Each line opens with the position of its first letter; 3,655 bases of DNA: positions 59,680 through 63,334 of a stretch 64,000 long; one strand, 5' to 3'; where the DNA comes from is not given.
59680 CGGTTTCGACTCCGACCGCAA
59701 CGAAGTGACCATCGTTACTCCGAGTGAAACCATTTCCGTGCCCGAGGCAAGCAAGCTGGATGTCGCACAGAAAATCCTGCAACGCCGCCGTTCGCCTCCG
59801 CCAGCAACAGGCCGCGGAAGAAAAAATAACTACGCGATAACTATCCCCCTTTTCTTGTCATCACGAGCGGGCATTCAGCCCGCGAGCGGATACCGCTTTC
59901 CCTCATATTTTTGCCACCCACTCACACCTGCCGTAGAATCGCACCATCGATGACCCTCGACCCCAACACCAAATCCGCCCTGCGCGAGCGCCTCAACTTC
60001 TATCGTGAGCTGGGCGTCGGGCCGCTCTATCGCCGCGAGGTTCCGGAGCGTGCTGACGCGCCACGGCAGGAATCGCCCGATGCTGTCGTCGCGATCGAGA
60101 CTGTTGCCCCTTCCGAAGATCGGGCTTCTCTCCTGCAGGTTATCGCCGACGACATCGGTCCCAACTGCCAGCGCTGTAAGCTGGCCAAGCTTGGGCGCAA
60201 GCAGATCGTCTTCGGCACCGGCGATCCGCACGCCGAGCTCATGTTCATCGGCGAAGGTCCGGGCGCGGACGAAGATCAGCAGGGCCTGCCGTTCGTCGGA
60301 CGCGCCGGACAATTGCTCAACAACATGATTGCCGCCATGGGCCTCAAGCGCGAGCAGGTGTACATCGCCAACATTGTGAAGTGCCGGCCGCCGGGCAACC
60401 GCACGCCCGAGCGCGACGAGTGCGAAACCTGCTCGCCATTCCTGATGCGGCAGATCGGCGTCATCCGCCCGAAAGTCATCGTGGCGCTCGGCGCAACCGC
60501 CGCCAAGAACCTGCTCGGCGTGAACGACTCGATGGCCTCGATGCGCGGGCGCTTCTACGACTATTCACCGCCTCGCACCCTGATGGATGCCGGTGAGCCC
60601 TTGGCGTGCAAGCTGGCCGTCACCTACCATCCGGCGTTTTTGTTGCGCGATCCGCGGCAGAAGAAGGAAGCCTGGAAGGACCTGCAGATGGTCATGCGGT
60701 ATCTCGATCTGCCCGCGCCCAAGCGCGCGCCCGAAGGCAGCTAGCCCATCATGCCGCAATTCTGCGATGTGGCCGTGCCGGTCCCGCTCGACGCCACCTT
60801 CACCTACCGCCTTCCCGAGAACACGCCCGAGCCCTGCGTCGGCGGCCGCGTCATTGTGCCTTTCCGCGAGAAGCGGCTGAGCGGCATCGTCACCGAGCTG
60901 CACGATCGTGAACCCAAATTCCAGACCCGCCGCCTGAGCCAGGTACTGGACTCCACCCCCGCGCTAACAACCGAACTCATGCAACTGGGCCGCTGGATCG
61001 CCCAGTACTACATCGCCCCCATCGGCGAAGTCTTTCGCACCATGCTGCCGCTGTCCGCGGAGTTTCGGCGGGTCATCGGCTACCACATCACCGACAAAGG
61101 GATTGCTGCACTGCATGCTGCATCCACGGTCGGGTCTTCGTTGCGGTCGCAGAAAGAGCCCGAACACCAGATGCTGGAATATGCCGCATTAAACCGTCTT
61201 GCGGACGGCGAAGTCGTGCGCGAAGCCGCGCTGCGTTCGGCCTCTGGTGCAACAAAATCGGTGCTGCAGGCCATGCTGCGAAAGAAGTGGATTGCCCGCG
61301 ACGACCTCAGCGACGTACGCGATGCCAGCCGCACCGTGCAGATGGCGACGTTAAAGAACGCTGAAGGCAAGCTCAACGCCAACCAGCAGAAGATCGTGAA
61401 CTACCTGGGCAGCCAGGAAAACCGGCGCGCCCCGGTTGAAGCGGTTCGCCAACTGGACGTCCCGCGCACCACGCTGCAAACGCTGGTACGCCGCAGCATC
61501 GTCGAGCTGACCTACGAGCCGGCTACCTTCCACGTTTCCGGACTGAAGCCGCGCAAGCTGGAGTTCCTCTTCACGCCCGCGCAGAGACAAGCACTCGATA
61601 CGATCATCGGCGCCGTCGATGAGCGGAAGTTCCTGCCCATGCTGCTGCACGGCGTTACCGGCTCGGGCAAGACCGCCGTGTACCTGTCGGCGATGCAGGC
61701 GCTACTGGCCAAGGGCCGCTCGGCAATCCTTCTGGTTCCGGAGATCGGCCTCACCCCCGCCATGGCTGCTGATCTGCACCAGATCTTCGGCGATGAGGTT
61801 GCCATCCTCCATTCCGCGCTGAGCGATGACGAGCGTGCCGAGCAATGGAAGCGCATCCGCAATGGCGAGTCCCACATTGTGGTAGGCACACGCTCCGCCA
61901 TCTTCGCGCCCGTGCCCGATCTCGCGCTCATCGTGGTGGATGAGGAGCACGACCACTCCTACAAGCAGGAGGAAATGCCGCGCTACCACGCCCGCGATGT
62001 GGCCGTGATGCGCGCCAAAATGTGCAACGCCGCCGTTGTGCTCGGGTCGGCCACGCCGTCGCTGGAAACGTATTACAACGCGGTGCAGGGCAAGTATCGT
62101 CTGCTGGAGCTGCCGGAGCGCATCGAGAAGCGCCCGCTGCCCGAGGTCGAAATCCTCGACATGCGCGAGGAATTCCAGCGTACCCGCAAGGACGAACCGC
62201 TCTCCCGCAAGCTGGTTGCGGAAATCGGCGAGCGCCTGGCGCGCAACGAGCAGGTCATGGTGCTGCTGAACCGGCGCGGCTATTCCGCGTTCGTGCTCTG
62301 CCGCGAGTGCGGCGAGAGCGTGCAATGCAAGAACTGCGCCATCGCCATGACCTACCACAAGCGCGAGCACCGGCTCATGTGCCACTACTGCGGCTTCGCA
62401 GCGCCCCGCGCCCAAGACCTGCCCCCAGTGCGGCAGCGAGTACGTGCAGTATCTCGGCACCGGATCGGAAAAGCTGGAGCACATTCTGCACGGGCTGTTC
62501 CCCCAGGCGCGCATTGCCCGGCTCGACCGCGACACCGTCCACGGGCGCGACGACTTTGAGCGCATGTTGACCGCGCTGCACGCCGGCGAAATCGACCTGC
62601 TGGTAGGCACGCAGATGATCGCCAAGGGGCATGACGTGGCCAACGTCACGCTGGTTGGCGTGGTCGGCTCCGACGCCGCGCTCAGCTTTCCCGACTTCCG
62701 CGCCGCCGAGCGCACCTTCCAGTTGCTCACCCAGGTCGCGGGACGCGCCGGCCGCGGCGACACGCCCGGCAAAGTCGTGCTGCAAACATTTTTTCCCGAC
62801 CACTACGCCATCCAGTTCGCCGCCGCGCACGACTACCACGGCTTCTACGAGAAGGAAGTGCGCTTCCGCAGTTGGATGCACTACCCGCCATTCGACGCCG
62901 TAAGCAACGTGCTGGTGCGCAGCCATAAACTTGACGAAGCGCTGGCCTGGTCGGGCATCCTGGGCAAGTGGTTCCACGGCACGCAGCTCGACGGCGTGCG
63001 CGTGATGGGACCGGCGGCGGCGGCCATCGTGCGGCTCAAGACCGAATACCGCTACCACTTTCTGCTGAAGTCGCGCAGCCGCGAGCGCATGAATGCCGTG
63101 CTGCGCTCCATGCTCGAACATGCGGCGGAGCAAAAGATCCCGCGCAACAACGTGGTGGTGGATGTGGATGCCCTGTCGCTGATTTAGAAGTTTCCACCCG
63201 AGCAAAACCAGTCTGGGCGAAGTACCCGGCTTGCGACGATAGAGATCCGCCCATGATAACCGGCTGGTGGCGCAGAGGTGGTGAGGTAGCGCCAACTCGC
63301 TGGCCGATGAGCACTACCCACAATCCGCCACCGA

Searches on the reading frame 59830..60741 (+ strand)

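Call 18: search_protein_families(library=pfam, proteins=[window:59830-60741:+], max_evalue=0.01)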
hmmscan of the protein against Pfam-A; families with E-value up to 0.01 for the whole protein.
window:59830-60741:+ (304 aa): 1 family
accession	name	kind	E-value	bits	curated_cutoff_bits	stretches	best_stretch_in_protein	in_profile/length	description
PF03167.25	UDG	-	6.3e-40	137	24.3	1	128-286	1-141/141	Uracil DNA glycosylase superfamily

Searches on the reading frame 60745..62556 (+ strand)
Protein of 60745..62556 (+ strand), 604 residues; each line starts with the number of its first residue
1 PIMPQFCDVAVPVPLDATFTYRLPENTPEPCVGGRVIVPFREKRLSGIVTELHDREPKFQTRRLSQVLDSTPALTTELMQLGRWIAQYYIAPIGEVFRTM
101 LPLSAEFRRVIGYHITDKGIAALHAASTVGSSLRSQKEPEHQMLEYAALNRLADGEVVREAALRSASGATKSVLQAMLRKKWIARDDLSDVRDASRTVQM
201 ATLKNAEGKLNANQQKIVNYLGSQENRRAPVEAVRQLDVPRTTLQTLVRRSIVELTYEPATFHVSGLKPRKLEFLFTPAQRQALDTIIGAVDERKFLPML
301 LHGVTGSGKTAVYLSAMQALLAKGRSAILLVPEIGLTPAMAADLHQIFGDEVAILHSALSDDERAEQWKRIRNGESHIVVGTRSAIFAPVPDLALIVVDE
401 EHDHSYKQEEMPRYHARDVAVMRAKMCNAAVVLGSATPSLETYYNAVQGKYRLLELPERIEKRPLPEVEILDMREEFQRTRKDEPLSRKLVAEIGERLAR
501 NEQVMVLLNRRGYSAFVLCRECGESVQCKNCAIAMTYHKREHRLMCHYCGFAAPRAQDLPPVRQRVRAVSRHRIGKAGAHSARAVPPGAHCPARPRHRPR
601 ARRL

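Call 18: search_protein_families(library=pfam, proteins=[window:60745-62556:+], max_evalue=0.01)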
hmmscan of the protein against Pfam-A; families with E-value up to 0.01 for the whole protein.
window:60745-62556:+ (604 aa): 6 families
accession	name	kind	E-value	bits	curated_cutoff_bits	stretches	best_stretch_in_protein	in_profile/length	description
PF17764.6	PriA_3primeBD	-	1.5e-29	102.1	22.7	1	8-102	1-96/96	3'DNA-binding domain (3'BD)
PF00270.35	DEAD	-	3.7e-20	72.8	26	1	277-442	1-163/167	DEAD/DEAH box helicase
PF04851.21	ResIII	-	9.9e-16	58.5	22.5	1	276-439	4-163/164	Type III restriction enzyme, res subunit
PF18319.7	Zn_ribbon_PriA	-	4.3e-12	46.2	26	1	528-554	1-27/27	PriA DNA helicase Cys-rich region (CRR) domain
PF13191.12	AAA_16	-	0.00098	20.1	32.6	1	280-324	8-52/167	AAA ATPase domain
PF13604.12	AAA_30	-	0.0022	18.2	27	0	278-400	4-96/191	AAA domain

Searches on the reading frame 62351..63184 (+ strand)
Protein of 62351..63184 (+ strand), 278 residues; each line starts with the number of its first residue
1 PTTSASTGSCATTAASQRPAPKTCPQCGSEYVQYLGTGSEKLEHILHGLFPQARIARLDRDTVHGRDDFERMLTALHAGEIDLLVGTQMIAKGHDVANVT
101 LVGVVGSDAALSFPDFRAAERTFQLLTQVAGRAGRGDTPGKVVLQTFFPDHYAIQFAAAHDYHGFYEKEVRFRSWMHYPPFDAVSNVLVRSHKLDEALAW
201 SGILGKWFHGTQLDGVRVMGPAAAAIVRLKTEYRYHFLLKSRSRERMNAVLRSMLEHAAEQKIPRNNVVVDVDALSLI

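Call 18: search_protein_families(library=pfam, proteins=[window:62351-63184:+], max_evalue=0.01)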
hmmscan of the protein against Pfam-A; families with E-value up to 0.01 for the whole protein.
window:62351-63184:+ (278 aa): 2 families
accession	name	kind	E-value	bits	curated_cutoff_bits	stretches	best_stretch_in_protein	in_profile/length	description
PF18074.6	PriA_C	-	7.8e-14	52.7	26.9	1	180-273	1-94/95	Primosomal protein N C-terminal domain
PF00271.37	Helicase_C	-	2.1e-05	25.2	23.5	1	66-135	51-108/110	Helicase conserved C-terminal domain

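Call 30: search_solved_structures(query=window:62351-63184:+, show_alignments=1)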
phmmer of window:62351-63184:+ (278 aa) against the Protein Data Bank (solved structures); distinct sequences matched with E-value up to 0.001: 5.
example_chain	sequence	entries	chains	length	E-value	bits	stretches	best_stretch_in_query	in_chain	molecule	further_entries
4nl4_H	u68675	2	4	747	9.2e-46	159.7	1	15-255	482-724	Primosome assembly protein PriA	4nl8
6dgd_A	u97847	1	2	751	9.3e-46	159.7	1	15-255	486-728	Primosomal protein N'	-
6dcr_A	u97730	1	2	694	2.4e-45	158.4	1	15-256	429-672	Primosomal protein N'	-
9zbu_H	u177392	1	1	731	2.6e-45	158.2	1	15-256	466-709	Replication restart protein PriA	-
8fak_H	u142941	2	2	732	2.7e-45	158.2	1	15-256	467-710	Primosomal protein N'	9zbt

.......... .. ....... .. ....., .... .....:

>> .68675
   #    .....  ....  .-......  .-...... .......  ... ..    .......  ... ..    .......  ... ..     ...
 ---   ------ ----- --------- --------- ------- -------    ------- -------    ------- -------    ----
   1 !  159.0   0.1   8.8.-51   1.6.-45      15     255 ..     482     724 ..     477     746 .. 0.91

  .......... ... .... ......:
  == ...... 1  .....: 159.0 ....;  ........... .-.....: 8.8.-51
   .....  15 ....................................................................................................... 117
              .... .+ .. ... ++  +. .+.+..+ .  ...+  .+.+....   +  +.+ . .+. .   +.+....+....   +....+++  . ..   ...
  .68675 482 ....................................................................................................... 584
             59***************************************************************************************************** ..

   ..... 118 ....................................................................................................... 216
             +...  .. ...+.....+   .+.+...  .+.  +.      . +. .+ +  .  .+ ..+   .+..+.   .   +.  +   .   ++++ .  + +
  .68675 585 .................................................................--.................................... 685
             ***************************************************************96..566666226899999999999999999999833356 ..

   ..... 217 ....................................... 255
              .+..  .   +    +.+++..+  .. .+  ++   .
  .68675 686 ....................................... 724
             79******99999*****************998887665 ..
